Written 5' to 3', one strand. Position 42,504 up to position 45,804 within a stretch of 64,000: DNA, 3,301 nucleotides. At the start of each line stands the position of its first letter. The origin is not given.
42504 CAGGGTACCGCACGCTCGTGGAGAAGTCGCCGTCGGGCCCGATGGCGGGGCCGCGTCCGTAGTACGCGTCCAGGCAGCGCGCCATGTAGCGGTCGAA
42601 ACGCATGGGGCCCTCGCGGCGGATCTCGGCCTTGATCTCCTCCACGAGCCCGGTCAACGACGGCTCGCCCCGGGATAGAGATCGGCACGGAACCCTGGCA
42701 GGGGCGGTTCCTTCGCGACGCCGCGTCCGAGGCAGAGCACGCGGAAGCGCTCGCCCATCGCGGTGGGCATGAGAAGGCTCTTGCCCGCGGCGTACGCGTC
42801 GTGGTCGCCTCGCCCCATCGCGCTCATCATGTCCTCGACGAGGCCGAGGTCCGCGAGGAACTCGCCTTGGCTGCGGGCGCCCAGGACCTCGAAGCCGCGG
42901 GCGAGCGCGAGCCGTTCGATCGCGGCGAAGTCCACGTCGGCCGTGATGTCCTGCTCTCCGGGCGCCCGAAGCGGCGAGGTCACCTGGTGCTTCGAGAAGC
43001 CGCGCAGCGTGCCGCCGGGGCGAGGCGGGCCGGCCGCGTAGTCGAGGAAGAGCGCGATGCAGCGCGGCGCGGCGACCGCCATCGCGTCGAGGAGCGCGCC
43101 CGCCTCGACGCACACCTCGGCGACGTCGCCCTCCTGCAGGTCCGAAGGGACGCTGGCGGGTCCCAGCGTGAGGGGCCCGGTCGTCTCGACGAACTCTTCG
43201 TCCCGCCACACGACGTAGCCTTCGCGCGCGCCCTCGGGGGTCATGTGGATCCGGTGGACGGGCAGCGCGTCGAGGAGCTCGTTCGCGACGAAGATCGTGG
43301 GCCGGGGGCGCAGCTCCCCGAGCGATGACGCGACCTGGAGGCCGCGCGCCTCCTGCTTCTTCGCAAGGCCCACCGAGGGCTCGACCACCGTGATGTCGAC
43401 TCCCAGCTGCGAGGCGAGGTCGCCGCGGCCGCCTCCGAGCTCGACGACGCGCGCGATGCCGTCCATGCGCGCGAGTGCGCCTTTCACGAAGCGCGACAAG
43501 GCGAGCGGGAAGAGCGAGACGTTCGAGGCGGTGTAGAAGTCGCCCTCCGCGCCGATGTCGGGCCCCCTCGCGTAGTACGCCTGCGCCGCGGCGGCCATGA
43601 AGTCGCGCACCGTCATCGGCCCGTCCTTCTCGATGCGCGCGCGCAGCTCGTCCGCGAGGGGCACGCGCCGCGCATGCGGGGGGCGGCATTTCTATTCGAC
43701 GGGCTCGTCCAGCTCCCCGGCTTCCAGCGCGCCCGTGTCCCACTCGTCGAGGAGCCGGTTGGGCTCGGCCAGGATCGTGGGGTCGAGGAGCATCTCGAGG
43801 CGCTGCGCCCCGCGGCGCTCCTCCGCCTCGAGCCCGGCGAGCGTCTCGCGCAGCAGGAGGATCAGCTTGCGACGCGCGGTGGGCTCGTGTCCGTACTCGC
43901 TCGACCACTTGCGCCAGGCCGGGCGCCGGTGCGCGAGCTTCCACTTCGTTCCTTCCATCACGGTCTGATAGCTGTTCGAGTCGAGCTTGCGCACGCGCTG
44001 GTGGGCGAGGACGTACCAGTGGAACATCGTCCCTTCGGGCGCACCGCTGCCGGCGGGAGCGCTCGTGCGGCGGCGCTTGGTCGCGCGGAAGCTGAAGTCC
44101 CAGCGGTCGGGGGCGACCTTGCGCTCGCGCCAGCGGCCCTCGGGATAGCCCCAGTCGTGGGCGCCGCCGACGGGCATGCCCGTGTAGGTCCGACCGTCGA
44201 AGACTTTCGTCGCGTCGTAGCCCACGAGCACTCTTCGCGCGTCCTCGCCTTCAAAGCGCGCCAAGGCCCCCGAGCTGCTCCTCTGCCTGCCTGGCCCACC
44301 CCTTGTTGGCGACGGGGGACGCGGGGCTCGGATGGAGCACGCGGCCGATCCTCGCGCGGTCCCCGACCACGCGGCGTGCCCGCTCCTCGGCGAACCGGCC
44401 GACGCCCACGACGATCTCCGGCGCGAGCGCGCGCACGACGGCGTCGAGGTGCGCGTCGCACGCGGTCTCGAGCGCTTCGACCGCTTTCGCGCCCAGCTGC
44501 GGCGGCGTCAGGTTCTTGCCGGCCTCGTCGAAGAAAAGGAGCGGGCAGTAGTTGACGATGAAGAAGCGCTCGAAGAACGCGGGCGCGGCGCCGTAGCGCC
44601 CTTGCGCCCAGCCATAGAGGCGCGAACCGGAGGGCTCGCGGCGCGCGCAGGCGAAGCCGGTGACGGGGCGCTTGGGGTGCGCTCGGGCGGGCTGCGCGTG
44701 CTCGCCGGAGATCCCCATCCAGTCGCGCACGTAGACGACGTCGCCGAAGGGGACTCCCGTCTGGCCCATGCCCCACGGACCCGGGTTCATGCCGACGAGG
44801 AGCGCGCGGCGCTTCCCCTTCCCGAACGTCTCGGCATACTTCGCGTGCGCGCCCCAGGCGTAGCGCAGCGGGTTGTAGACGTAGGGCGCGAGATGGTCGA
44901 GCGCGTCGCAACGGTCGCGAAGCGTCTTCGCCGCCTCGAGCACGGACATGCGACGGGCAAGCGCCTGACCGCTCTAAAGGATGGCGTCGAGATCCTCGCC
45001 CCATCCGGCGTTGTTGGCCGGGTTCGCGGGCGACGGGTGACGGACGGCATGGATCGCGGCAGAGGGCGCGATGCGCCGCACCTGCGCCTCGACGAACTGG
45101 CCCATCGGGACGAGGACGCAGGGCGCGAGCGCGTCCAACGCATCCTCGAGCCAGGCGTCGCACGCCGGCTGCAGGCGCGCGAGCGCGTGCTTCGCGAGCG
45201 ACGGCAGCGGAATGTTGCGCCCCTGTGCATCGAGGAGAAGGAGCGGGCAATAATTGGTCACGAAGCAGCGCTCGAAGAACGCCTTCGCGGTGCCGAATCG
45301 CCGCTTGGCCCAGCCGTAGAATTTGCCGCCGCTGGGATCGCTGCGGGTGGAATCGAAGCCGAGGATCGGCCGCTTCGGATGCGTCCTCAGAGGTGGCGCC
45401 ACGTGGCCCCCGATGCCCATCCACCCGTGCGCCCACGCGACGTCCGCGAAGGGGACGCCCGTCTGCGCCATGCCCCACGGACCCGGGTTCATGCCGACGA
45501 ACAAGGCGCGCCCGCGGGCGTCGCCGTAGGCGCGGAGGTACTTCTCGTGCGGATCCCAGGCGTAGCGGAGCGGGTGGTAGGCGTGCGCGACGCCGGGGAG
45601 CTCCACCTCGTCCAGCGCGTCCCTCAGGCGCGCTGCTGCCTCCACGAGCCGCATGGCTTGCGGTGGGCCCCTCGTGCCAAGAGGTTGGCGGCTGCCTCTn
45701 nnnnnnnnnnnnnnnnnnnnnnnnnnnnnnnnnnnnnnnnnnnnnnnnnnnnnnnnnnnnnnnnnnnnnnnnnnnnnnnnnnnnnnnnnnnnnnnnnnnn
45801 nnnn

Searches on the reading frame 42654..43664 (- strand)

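Call 27: search_protein_families(library=pfam, proteins=[window:42654-43664:-])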
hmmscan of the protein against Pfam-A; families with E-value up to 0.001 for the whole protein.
window:42654-43664:- (336 aa): 1 family
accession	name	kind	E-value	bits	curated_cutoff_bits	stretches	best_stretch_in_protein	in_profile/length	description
PF02636.23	Methyltransf_28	-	1.1e-34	120.4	23.3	1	71-262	20-247/249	Putative S-adenosyl-L-methionine-dependent methyltransferase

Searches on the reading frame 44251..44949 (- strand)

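Call 29: search_protein_families(library=pfam, proteins=[window:44251-44949:-])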
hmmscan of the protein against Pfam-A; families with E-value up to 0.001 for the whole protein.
window:44251-44949:- (232 aa): 1 family
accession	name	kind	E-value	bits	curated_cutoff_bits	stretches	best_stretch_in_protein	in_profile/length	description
PF03167.25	UDG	-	1.3e-07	32.2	24.3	1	43-213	4-124/141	Uracil DNA glycosylase superfamily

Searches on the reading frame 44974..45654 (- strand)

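Call 29: search_protein_families(library=pfam, proteins=[window:44974-45654:-])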
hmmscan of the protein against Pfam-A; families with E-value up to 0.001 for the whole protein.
window:44974-45654:- (226 aa): 1 family
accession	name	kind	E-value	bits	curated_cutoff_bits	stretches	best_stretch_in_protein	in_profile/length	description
PF03167.25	UDG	-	5.3e-09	36.7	24.3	1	43-212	3-123/141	Uracil DNA glycosylase superfamily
